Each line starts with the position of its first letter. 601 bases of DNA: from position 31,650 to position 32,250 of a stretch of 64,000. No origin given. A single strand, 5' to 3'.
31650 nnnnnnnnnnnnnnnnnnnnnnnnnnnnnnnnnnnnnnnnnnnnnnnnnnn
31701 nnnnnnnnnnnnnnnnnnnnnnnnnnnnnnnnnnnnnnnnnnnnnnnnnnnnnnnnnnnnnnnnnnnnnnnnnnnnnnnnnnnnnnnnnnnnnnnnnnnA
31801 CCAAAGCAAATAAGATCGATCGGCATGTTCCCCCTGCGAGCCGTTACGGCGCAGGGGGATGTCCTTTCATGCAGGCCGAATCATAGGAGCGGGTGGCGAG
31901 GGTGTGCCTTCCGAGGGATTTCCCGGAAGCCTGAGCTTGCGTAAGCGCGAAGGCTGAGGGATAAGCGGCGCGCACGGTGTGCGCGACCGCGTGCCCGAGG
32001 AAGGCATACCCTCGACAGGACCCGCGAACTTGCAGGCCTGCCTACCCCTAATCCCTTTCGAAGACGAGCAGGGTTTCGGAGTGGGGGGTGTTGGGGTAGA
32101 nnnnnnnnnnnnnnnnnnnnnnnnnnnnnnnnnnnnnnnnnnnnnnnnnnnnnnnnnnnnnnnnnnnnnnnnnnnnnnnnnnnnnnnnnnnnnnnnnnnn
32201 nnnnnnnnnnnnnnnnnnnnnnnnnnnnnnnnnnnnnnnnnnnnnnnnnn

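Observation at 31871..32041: Family of 130-175 nt imperfect-palindrome repeats that occupy convergent intergenic regions (copy A)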

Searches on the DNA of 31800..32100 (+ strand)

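Call 24: search_rna_families(source=window, start=31800, end=32100, threshold=evalue, max_evalue=10, show_alignments=2)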
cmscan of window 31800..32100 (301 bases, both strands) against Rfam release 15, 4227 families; matches with E-value up to 10: 2.
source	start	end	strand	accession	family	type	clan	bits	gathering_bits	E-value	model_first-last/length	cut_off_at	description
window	31889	32025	+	RF04159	MIR1437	Gene; miRNA;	-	13.6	168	8.1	1-192/192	no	MIR1437 microRNA precursor family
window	32039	32092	+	RF02224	sX5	Gene; sRNA;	-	12.5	50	5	1-49/49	no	Xanthomonadaceae sRNA sX5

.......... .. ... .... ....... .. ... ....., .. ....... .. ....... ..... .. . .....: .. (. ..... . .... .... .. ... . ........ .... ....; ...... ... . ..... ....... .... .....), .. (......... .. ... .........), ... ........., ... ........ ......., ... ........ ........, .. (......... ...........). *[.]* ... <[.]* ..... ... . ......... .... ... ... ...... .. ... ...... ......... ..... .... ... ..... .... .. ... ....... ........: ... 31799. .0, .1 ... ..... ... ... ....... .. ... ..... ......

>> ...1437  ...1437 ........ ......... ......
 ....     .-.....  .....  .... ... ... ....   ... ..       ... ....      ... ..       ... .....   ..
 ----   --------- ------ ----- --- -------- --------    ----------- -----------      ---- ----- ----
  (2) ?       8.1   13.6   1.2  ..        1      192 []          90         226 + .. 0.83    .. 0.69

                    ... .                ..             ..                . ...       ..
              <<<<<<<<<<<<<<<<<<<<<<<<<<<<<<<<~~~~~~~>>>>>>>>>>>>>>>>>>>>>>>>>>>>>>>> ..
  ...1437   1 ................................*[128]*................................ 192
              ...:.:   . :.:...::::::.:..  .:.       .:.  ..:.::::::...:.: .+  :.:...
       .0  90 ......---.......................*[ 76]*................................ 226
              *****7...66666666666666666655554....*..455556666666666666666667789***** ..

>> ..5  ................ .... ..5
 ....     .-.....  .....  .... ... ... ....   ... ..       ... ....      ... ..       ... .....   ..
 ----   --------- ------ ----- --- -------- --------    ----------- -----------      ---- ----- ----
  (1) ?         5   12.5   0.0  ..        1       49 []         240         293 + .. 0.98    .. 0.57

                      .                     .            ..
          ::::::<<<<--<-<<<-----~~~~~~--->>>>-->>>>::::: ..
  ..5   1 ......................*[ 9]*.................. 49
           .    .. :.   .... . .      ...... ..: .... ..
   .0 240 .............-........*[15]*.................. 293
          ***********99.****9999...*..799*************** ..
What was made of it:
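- On Any Rfam 15 RNA family: At E up to 10 there is only noise (MIR1437, 13.6 bits; call 24).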

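Call 39: build_rna_model(alignment_id=A2)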
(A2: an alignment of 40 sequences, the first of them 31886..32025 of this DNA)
Model R1 built from alignment A2 (40 sequences, 145 columns); structure: RNAalifold consensus.
model positions 137; base pairs 37; branch points 1; effective number of sequences 1.34; information 0.59 bits per position. Calibrated on 0.2 Mb of random sequence (short: E-values are rough).
structure used (alignment columns):
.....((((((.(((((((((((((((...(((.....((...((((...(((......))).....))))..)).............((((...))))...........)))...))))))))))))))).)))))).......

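Call 40: search_with_rna_model(model_id=R1, sources=[window, L001, L002, L003, L004, L005, L006, L007, L008, L009, L010, L011, L012, L013, L014, L015, L016, L017, L018, L019, L020, L021, L022, L023, L024, L025, L026, L027, L028, L029, L030, L031, L032, L033, L034, L035, L036, L037, L038, L039], max_evalue=1)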
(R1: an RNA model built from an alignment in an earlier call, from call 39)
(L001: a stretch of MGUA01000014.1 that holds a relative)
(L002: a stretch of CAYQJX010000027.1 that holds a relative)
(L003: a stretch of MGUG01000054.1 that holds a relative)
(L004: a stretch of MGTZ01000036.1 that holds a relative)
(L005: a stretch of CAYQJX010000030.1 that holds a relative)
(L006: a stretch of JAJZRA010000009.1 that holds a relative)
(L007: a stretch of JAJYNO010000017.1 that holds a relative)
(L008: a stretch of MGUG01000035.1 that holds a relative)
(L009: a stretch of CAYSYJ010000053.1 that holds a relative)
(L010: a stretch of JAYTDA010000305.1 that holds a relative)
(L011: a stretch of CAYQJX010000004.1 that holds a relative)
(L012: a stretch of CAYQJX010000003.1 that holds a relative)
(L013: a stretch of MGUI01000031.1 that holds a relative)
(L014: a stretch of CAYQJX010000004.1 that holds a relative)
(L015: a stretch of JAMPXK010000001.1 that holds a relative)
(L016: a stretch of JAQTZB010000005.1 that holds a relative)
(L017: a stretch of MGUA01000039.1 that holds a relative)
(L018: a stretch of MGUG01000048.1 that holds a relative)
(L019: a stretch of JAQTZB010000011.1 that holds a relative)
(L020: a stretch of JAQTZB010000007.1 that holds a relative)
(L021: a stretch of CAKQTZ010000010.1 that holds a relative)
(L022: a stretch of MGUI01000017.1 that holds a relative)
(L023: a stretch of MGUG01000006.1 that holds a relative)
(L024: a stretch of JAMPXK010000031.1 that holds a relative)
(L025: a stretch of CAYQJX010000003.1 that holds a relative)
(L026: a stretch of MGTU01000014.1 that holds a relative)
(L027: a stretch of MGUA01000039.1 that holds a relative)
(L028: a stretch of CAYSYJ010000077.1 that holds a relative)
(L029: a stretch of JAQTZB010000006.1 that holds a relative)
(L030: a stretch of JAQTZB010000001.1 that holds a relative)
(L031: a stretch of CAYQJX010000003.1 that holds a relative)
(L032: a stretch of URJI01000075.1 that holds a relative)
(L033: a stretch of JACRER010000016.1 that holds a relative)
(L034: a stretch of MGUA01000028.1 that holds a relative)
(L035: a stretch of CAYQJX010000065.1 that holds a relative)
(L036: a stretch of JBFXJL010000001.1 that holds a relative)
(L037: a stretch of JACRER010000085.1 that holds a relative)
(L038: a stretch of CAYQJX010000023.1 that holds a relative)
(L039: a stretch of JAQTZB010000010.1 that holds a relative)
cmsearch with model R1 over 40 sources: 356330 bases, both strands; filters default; matches with E-value up to 1: 108.
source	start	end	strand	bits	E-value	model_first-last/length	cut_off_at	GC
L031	3540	3676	-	154.4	7.3e-33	1-137/137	no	0.68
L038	5707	5843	+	153.8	1e-32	1-137/137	no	0.68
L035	323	458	-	153.4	1.2e-32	1-137/137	no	0.65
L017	5493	5629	-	153.2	1.4e-32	1-137/137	no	0.68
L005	2509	2645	+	151.8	2.8e-32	1-137/137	no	0.69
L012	3834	3970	+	150.5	5.6e-32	1-137/137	no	0.69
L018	705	841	+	150.4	6.1e-32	1-137/137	no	0.7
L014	518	654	+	149.4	1e-31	1-137/137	no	0.68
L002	2499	2635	-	148.4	1.7e-31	1-137/137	no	0.71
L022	7263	7398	+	147.9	2.2e-31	1-137/137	no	0.68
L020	5075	5210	+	147.8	2.4e-31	1-137/137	no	0.67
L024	1177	1313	-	147.7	2.5e-31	1-137/137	no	0.69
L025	379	516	+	147.5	2.8e-31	1-137/137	no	0.66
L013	3232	3367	-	147.3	3.1e-31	1-137/137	no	0.68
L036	5481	5617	+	146.6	4.6e-31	1-137/137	no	0.68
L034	2133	2270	+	145.4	8.6e-31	1-137/137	no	0.7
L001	4508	4643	+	145.2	9.2e-31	1-137/137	no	0.7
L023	1081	1217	+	143.9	1.9e-30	1-137/137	no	0.7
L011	2886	3022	+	143.6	2.2e-30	1-137/137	no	0.7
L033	3931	4067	+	142.2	4.4e-30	1-137/137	no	0.69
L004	2403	2538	-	140.3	1.2e-29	1-137/137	no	0.69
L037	6814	6949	-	139.5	1.9e-29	1-137/137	no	0.66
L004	4803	4939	-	138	4.1e-29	1-137/137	no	0.71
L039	5797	5931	-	137.4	5.6e-29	1-137/137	no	0.69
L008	4205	4341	+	135.1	1.9e-28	1-137/137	no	0.72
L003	3144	3277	-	134.4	2.7e-28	1-137/137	no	0.69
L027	3258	3392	-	133.3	4.9e-28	1-137/137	no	0.68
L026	6606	6741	+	132.7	6.8e-28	1-137/137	no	0.74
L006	4064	4198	-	132.1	9.1e-28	1-137/137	no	0.74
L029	6453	6588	-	132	9.8e-28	1-137/137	no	0.71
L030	5284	5418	+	130.7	1.9e-27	1-137/137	no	0.7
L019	2456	2590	+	130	2.9e-27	1-137/137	no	0.68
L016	2269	2403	+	124.8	4.5e-26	1-137/137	no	0.72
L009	3394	3533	-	123.1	1.1e-25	1-137/137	no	0.68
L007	7344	7460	+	119.7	6.4e-25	10-128/137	no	0.71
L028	1910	2048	-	113.8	1.4e-23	1-137/137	no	0.68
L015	3700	3838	-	105.8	9.5e-22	1-137/137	no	0.75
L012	3641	3784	-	80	8e-16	1-137/137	no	0.68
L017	5627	5770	+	78.1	2.2e-15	1-137/137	no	0.67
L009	3538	3678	+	77.6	2.8e-15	1-137/137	no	0.7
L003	3310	3442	+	73.5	2.4e-14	1-137/137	no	0.66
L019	5140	5264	-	71.3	7.9e-14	1-137/137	no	0.68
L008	4042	4173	-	69.6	1.8e-13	1-137/137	no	0.66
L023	922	1046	-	69.5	2e-13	1-137/137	no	0.67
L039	5964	6095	+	68.7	3.1e-13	1-137/137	no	0.67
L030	5124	5247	-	67.9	4.6e-13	1-137/137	no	0.65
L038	5553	5689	-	67.3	6.2e-13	1-137/137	no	0.67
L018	542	665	-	67.1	7e-13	1-137/137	no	0.69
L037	3243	3377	-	66.2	1.1e-12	1-137/137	no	0.71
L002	2667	2805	+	65.1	2.1e-12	1-137/137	no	0.65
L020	4916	5037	-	64.5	2.7e-12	1-137/137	no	0.66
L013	3406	3531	+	62.1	1e-11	1-137/137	no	0.67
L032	3353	3496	-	56.8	1.6e-10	1-137/137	no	0.58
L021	1719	1862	+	56.7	1.7e-10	1-137/137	no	0.58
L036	5315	5440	-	54.6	5.2e-10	1-137/137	no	0.62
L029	6621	6754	+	53.3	1e-09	1-137/137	no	0.67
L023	1081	1217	-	49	1e-08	1-137/137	no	0.7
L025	379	516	-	46.8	3.1e-08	1-137/137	no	0.66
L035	323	458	+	46.5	3.6e-08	1-137/137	no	0.65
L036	5481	5617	-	46.2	4.4e-08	1-137/137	no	0.68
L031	3540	3676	+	45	7.9e-08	1-137/137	no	0.68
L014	369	490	-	44.1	1.3e-07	1-137/137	no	0.66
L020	5075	5210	-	43.5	1.8e-07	1-137/137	no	0.67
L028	1910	2048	+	43.1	2.1e-07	1-137/137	no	0.68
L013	3232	3367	+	42.9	2.4e-07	1-137/137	no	0.68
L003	3144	3277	+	42.9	2.4e-07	1-137/137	no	0.69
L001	4508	4643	-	42.7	2.6e-07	1-137/137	no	0.7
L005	2369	2481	-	42.6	2.8e-07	1-137/137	no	0.65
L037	6814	6949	+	42.6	2.9e-07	1-137/137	no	0.66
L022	7100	7169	-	42.4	3.2e-07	35-105/137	no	0.71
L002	2499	2635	+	42.4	3.2e-07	1-137/137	no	0.71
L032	3353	3496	+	42.3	3.4e-07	1-137/137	no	0.58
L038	5707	5843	-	42.2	3.6e-07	1-137/137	no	0.68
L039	5797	5931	+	42.1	3.7e-07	1-137/137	no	0.69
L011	2886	3022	-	42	3.9e-07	1-137/137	no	0.7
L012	3834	3970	-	41.5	5e-07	1-137/137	no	0.69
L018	705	841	-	41.4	5.4e-07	1-137/137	no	0.7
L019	2456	2590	-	40.9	7e-07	1-137/137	no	0.68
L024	1177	1313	+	40.5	8.7e-07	1-137/137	no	0.69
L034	2133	2270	-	40.5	8.8e-07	1-137/137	no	0.7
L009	3394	3533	+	40.3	9.6e-07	1-137/137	no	0.68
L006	4064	4198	+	40.2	1e-06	1-137/137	no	0.74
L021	1719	1862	-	40.1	1.1e-06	1-137/137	no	0.58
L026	6606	6741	-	39.8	1.3e-06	1-137/137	no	0.74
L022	7263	7398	-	39.7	1.3e-06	1-137/137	no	0.68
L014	518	654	-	39.6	1.4e-06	1-137/137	no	0.68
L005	2509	2645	-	39.5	1.4e-06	1-137/137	no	0.69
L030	5284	5418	-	39.3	1.6e-06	1-137/137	no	0.7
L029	6453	6588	+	39.1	1.8e-06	1-137/137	no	0.71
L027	3258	3392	+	39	1.9e-06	1-137/137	no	0.68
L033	3931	4067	-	38.6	2.3e-06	1-137/137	no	0.69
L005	5160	5220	-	38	3.2e-06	38-96/137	no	0.7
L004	2403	2538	+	37.2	4.9e-06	1-137/137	no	0.69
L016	2269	2403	-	36.6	6.7e-06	1-137/137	no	0.72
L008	4205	4341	-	33.6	3.3e-05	1-137/137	no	0.72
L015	3700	3838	+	33.3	3.8e-05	1-137/137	no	0.75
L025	227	361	-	31.6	9.7e-05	1-137/137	no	0.69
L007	7344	7460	-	28.7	0.00044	10-128/137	no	0.71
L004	4803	4939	+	27.6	0.00079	1-137/137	no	0.71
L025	227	361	+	27.1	0.001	1-137/137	no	0.69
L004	2603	2727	+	26.6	0.0013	1-137/137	no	0.7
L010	4750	4899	-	16.4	0.29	1-137/137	no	0.69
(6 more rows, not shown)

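Call 64: search_with_rna_model(model_id=R1, sources=[window, L001, L002, L003, L004, L005, L006, L007, L008, L009, L011, L012, L013, L014, L015, L016, L017, L018, L019, L020, L022, L023, L024, L025, L026, L027, L028, L029, L030, L031, L033, L034, L035, L036, L037, L038, L039, L040, L041, L042, L043], max_evalue=1e-9, make_alignment=true)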
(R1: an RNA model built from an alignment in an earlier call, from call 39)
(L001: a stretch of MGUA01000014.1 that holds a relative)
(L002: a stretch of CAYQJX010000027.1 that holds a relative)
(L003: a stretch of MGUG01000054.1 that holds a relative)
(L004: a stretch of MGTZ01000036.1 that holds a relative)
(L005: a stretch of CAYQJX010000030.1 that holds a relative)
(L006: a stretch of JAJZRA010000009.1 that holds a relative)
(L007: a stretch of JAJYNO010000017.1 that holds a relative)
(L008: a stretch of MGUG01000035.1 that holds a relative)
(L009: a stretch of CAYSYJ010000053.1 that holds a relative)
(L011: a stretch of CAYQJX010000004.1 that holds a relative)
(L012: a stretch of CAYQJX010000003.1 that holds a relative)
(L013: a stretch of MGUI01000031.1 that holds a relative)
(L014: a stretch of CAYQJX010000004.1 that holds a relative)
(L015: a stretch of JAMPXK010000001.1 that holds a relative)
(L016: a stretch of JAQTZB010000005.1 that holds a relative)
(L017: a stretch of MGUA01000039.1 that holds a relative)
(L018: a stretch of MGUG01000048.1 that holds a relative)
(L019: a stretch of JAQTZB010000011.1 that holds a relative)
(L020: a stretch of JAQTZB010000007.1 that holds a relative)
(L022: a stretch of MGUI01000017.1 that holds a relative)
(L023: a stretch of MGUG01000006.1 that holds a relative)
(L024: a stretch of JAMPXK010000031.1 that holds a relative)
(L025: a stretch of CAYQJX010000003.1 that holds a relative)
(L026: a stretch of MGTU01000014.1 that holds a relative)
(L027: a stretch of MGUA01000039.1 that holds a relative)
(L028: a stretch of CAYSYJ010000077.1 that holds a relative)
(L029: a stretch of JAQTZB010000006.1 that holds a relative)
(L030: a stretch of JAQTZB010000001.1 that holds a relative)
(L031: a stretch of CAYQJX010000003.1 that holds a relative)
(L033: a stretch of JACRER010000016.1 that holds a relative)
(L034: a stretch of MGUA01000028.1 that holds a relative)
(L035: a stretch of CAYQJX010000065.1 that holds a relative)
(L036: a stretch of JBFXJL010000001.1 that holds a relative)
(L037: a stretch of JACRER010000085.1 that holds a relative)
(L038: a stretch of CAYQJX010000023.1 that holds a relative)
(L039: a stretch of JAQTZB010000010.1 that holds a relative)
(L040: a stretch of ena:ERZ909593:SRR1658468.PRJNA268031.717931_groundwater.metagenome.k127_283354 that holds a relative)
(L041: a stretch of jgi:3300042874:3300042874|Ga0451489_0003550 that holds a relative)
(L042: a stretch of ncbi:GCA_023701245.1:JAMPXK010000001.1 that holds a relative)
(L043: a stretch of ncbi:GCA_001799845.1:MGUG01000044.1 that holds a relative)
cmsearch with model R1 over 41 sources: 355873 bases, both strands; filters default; matches with E-value up to 1e-9: 57.
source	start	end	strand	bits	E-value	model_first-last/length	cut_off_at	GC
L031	3540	3676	-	154.4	7.3e-33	1-137/137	no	0.68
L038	5707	5843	+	153.8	9.9e-33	1-137/137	no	0.68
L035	323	458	-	153.4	1.2e-32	1-137/137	no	0.65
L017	5493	5629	-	153.2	1.4e-32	1-137/137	no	0.68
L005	2509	2645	+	151.8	2.8e-32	1-137/137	no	0.69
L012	3834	3970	+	150.5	5.6e-32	1-137/137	no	0.69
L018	705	841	+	150.4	6e-32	1-137/137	no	0.7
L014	518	654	+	149.4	1e-31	1-137/137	no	0.68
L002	2499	2635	-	148.4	1.7e-31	1-137/137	no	0.71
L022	7263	7398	+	147.9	2.2e-31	1-137/137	no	0.68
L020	5075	5210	+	147.8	2.4e-31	1-137/137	no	0.67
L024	1177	1313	-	147.7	2.5e-31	1-137/137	no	0.69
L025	379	516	+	147.5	2.8e-31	1-137/137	no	0.66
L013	3232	3367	-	147.3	3.1e-31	1-137/137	no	0.68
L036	5481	5617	+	146.6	4.6e-31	1-137/137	no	0.68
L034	2133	2270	+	145.4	8.6e-31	1-137/137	no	0.7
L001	4508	4643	+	145.2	9.2e-31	1-137/137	no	0.7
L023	1081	1217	+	143.9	1.9e-30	1-137/137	no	0.7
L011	2886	3022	+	143.6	2.2e-30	1-137/137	no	0.7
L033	3931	4067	+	142.2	4.4e-30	1-137/137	no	0.69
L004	2403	2538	-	140.3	1.2e-29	1-137/137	no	0.69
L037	6814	6949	-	139.5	1.9e-29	1-137/137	no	0.66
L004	4803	4939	-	138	4.1e-29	1-137/137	no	0.71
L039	5797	5931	-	137.4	5.6e-29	1-137/137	no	0.69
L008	4205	4341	+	135.1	1.9e-28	1-137/137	no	0.72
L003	3144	3277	-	134.4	2.7e-28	1-137/137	no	0.69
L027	3258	3392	-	133.3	4.8e-28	1-137/137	no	0.68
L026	6606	6741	+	132.7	6.8e-28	1-137/137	no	0.74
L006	4064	4198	-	132.1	9.1e-28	1-137/137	no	0.74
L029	6453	6588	-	132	9.8e-28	1-137/137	no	0.71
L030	5284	5418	+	130.7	1.9e-27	1-137/137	no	0.7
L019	2456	2590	+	130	2.9e-27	1-137/137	no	0.68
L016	2269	2403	+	124.8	4.5e-26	1-137/137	no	0.72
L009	3394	3533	-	123.1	1.1e-25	1-137/137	no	0.68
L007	7344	7460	+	119.7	6.4e-25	10-128/137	no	0.71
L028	1910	2048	-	113.8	1.4e-23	1-137/137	no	0.68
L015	3700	3838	-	105.8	9.5e-22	1-137/137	no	0.75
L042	3431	3593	+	91.6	1.7e-18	1-137/137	no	0.68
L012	3641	3784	-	80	8e-16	1-137/137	no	0.68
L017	5627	5770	+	78.1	2.2e-15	1-137/137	no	0.67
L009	3538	3678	+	77.6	2.8e-15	1-137/137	no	0.7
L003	3310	3442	+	73.5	2.4e-14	1-137/137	no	0.66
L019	5140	5264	-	71.3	7.9e-14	1-137/137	no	0.68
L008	4042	4173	-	69.6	1.8e-13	1-137/137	no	0.66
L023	922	1046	-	69.5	2e-13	1-137/137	no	0.67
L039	5964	6095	+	68.7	3.1e-13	1-137/137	no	0.67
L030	5124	5247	-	67.9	4.6e-13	1-137/137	no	0.65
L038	5553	5689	-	67.3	6.2e-13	1-137/137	no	0.67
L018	542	665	-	67.1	7e-13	1-137/137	no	0.69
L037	3243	3377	-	66.2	1.1e-12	1-137/137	no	0.71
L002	2667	2805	+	65.1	2.1e-12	1-137/137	no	0.65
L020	4916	5037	-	64.5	2.7e-12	1-137/137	no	0.66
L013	3406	3531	+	62.1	1e-11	1-137/137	no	0.67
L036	5315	5440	-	54.6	5.2e-10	1-137/137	no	0.62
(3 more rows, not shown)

Alignment A7: 57 matches aligned to the model, 181 columns, each read 5' to 3' on its own strand. Consensus structure (alignment columns), stored with it:
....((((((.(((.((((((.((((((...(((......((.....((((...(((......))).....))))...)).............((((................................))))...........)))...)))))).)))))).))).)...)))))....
